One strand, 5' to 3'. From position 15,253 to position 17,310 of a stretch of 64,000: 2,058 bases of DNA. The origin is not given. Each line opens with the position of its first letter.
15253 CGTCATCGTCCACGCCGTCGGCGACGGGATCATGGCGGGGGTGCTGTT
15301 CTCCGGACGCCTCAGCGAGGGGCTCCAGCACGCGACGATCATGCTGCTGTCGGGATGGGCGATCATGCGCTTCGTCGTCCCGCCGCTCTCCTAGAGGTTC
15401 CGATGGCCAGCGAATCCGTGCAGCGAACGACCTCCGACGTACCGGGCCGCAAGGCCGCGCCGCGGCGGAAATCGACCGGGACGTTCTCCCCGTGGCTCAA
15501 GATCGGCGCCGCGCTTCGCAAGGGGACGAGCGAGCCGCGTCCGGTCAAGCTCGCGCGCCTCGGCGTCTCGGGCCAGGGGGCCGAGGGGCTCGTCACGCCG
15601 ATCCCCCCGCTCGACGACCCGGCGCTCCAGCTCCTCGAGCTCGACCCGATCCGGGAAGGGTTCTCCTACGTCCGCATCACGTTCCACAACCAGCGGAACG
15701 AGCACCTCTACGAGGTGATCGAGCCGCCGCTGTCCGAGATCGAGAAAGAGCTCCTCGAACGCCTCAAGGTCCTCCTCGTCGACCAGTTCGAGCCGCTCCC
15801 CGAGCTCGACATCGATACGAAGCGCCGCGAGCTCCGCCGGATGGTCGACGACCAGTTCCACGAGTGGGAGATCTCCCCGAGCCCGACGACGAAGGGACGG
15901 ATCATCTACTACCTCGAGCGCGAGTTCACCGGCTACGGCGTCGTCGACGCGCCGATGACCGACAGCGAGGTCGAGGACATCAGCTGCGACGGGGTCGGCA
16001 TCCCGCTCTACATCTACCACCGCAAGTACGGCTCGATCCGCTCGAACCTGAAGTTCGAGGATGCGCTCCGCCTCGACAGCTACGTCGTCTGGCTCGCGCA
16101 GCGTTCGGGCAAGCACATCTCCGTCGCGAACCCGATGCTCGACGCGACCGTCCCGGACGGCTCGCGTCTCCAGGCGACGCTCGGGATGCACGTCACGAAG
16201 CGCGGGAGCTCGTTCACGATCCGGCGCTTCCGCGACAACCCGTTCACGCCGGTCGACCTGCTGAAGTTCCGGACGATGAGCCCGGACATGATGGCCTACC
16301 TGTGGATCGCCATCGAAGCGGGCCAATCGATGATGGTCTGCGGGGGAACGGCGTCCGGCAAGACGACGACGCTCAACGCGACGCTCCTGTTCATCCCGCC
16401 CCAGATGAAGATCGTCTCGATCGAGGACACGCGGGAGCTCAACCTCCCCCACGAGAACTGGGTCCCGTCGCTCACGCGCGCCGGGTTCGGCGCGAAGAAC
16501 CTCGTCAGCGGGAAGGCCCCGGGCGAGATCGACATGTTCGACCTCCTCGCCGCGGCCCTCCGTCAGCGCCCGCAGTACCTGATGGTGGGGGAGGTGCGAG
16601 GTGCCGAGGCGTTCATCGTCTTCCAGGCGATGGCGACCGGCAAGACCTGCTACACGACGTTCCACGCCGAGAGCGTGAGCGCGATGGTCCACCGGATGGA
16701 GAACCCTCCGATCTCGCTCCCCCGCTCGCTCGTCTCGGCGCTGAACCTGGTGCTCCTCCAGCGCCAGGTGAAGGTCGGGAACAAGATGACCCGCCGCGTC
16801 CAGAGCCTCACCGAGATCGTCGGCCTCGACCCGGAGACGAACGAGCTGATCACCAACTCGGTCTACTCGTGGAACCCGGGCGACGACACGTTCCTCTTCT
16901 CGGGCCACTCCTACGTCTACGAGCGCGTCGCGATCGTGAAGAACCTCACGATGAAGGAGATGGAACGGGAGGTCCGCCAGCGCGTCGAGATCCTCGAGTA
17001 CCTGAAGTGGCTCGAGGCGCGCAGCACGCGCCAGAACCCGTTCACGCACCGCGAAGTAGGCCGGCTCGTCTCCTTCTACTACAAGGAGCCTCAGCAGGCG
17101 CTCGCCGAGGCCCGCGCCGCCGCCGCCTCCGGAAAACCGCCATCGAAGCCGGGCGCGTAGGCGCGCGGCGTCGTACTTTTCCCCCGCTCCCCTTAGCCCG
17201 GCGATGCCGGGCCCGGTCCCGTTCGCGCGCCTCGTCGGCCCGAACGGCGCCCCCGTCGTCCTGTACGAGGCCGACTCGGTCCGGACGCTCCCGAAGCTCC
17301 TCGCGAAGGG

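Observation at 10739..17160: Type-IV-filament locus with two paralogous FlaI/TadA-like ATPases bracketing the platform genes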

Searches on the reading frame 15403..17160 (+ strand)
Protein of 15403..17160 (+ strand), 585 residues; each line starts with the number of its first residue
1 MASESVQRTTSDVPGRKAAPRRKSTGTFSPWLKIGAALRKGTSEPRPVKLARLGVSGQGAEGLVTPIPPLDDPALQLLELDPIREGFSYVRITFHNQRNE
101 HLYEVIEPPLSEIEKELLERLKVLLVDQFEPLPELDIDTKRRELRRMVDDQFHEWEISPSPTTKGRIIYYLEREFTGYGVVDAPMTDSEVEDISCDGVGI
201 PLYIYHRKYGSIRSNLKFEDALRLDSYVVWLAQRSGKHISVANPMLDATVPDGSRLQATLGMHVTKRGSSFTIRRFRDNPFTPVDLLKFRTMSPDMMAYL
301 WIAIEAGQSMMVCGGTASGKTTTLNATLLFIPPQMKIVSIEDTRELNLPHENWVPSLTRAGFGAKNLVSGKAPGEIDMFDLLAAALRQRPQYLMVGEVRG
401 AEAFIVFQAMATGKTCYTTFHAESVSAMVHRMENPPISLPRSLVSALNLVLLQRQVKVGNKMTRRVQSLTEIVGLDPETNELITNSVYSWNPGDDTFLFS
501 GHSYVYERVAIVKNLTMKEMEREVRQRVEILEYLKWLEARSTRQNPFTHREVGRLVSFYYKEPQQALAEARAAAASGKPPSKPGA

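Call 3: search_protein_families(library=pfam, proteins=[window:15403-17160:+], max_evalue=0.01)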
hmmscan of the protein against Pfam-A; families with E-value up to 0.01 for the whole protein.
window:15403-17160:+ (585 aa): 1 family
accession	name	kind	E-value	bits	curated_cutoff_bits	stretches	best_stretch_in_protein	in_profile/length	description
PF00437.27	T2SSE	-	1.2e-33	116.8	24.9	1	239-480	66-288/370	Type II/IV secretion system protein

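Call 10: search_solved_structures(query=window:15403-17160:+, max_evalue=0.00001)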
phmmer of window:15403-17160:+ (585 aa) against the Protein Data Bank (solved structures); distinct sequences matched with E-value up to 0.00001: 21.
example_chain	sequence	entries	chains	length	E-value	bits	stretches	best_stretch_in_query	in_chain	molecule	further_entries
2oap_1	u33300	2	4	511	2.8e-123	415.5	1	81-569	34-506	Type II secretion system protein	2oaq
4ii7_A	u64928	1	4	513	3.5e-87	296.3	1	87-514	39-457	FlaI ATPase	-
4ihq_A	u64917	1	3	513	2.4e-86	293.6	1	87-514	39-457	FlaI ATPase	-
8rjf_A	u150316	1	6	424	3.7e-38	134.5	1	129-489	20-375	Pilus assembly ATPase CpaF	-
8rkd_E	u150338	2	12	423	3.8e-38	134.5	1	129-488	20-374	Pilus assembly ATPase CpaF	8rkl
9e24_A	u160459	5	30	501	6.2e-38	133.8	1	129-488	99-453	CpaF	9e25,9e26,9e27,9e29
6bge_A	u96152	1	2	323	1.2e-16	63.5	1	241-434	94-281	VirB11-like protein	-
1g6o_A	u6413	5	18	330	1.3e-16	63.4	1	241-434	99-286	CAG-ALPHA | virB11 homolog | Cag-alfa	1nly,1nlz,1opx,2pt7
2gza_A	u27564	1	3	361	8.6e-12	47.5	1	281-431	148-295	Type IV secretion system protein VirB11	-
5tsg_B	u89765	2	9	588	1.9e-07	33.2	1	273-456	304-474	Type IV pilus biogenesis ATPase PilB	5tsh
6olj_C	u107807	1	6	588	1.9e-07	33.2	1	273-456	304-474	Type IV pilus biogenesis ATPase PilB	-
5zfr_A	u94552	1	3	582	3.3e-07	32.3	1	274-457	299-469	Type IV pilus biogenesis ATPase PilB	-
3jc8_Ba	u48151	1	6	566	8.2e-07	31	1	274-456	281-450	Type IV-A pilus assembly ATPase PilB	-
8dze_A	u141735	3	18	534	9e-07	30.9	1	311-436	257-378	BfpD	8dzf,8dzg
5zfq_A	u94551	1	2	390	2.2e-06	29.6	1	303-442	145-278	Twitching motility pilus retraction protein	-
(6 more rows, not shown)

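Call 18: find_homologous_proteins(query=window:15403-17160:+, max_evalue=1e-30)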
Query window:15403-17160:+ (585 aa): 8000 proteins with E <= 1e-30 among 8000 candidates; the best 120 are listed.
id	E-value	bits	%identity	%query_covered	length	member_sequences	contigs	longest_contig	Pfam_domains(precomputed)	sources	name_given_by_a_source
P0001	0.0e+0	1326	100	100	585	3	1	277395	PF00437.27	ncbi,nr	ncbi:MAG: type II/IV secretion system ATPase subunit [Thermoplasmata archaeon]|nr:type II/IV secreti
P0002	0.0e+0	1305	98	100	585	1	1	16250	PF00437.27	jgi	jgi:flagellar protein FlaI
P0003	0.0e+0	1207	91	99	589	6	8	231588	PF00437.27,PF23990.2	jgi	jgi:archaeal flagellar protein FlaI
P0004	0.0e+0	1193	93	95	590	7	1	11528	PF00437.27,PF27713.1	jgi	jgi:flagellar protein FlaI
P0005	0.0e+0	1192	92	96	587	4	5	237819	PF00437.27,PF23990.2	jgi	jgi:flagellar protein FlaI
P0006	0.0e+0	1192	89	100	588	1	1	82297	PF00437.27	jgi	jgi:flagellar protein FlaI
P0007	0.0e+0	1191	89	100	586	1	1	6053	PF00437.27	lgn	-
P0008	0.0e+0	1191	90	100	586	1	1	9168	PF00437.27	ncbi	ncbi:MAG: type II/IV secretion system ATPase subunit [Candidatus Lutacidiplasmatales archaeon]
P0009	0.0e+0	1189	89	100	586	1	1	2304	PF00437.27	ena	-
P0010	0.0e+0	1187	89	100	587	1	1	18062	PF00437.27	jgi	jgi:archaeal flagellar protein FlaI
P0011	0.0e+0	1182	89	100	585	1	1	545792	PF00437.27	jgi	jgi:archaeal flagellar protein FlaI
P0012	0.0e+0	1174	90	98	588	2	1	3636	PF00437.27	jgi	jgi:flagellar protein FlaI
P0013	0.0e+0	1145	86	100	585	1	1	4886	PF00437.27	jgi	jgi:flagellar protein FlaI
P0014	0.0e+0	1139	87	97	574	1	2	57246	PF00437.27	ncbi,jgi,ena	jgi:flagellar protein FlaI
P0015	0.0e+0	1138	88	97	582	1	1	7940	PF00437.27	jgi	jgi:flagellar protein FlaI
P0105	0.0e+0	1077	82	97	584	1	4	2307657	PF00437.27,PF27713.1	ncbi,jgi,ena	ncbi:MAG: type II/IV secretion system ATPase subunit [Thermoplasmata archaeon]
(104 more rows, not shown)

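Call 19: find_encoding_contigs(protein=P0001, flank=10000, max_places=3)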
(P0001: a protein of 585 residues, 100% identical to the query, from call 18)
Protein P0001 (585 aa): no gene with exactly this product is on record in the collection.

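Call 20: find_encoding_contigs(protein=P0105, flank=10000, max_places=4)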
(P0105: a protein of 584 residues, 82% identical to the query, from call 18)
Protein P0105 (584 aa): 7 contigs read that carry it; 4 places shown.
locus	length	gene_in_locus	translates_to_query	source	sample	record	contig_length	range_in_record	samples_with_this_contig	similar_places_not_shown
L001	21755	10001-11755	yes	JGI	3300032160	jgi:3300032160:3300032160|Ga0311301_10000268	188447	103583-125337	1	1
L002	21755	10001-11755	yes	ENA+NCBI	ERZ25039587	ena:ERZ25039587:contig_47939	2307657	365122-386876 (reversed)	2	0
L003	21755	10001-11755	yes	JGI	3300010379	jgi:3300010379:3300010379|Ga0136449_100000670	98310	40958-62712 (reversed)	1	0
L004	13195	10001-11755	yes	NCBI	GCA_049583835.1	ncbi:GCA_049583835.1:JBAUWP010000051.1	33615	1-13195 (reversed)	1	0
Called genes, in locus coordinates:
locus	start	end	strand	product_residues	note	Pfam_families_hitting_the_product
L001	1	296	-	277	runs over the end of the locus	PF05138:PaaA_PaaC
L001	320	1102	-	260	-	PF00378:ECH_1, PF16113:ECH_2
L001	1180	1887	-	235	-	PF00455:DeoRC (faint), PF06026:Rib_5-P_isom_A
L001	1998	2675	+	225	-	PF00696:AA_kinase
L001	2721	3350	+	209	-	PF00406:ADK, PF13207:AAA_17, PF17213:Hydin_ADK (faint), PF05191:ADK_lid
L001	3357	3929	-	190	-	PF00300:His_Phos_1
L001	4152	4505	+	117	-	PF00903:Glyoxalase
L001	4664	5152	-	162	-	PF01842:ACT (weak), PF13291:ACT_4 (faint), PF19571:ACT_8 (weak), PF22629:ACT_AHAS_ss (faint)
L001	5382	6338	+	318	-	-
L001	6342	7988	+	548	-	PF23990:PilB3_N (faint), PF00437:T2SSE, PF23989:PilB3_C (weak)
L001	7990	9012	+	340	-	PF00482:T2SSF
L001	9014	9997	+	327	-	PF00482:T2SSF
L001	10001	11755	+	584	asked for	PF00437:T2SSE, PF27713:UCP018868 (faint)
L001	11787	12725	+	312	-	PF01555:N6_N4_Mtase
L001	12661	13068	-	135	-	-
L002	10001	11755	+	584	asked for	PF00437:T2SSE, PF27713:UCP018868 (faint)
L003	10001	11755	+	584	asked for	PF00437:T2SSE, PF27713:UCP018868 (faint)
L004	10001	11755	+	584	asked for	PF00437:T2SSE, PF27713:UCP018868 (faint)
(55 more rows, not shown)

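Call 42: search_protein_families(library=ncbifam, proteins=[window:15403-17160:+], max_evalue=0.01)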
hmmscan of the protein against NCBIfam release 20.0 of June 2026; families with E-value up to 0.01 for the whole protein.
window:15403-17160:+ (585 aa): 18 families
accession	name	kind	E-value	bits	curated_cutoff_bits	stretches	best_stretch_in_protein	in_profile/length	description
NF058587.1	archaellum_moto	equivalog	3.5e-120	402.2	550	1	99-534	50-499/527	archaellum flagellar ATPase motor FlaI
NF053672.1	bindosome_BasE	exception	1.3e-50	172.7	1000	1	166-474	127-432/512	bindosome assembly system ATPase subunit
TIGR03819.1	heli_sec_ATPase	hypoth_equivalog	6.3e-41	140.7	373.15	1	169-433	43-298/340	TadA family conjugal transfer-associated ATPase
TIGR02788.1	VirB11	equivalog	3.6e-34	118.2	249.95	2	295-432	132-262/308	P-type DNA transfer ATPase VirB11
TIGR02782.1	TrbB_P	equivalog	9e-28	97.4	304.55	1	216-476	46-297/303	P-type conjugative transfer ATPase TrbB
NF010475.0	PRK13900.1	equivalog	2.2e-25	89.5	389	1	295-429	148-276/333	type IV secretion system ATPase VirB11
NF010469.0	PRK13894.1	subfamily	4.8e-25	88.6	508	1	220-434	63-266/320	conjugal transfer ATPase TrbB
NF010425.0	PRK13851.1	equivalog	7.4e-20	71.1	461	1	294-421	149-269/344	type IV secretion system protein VirB11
NF010407.0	PRK13833.1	subfamily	4.2e-18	65.8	499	1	244-434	82-261/323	conjugal transfer protein TrbB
NF007755.0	PRK10436.1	equivalog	6.9e-16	58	617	1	292-519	203-410/465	type II secretion system protein GspE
NF041000.1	ATPase_ComGA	equivalog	5.4e-15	55.1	300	1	310-456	131-265/267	competence type IV pilus ATPase ComGA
TIGR02538.1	type_IV_pilB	equivalog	1.5e-14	53.5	675.65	1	294-464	302-461/564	type IV-A pilus assembly ATPase PilB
TIGR02533.1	type_II_gspE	equivalog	6e-13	48.3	630.25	1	292-466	227-389/486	type II secretion system ATPase GspE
TIGR02525.1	plasmid_TraJ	equivalog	6.4e-10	38.5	368.3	1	311-481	153-320/372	plasmid transfer ATPase TraJ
NF053534.1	T4PilAsmATPsTfpB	equivalog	7.6e-10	37.8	850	1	310-458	339-474/584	type IV pilus assembly ATPase TfpB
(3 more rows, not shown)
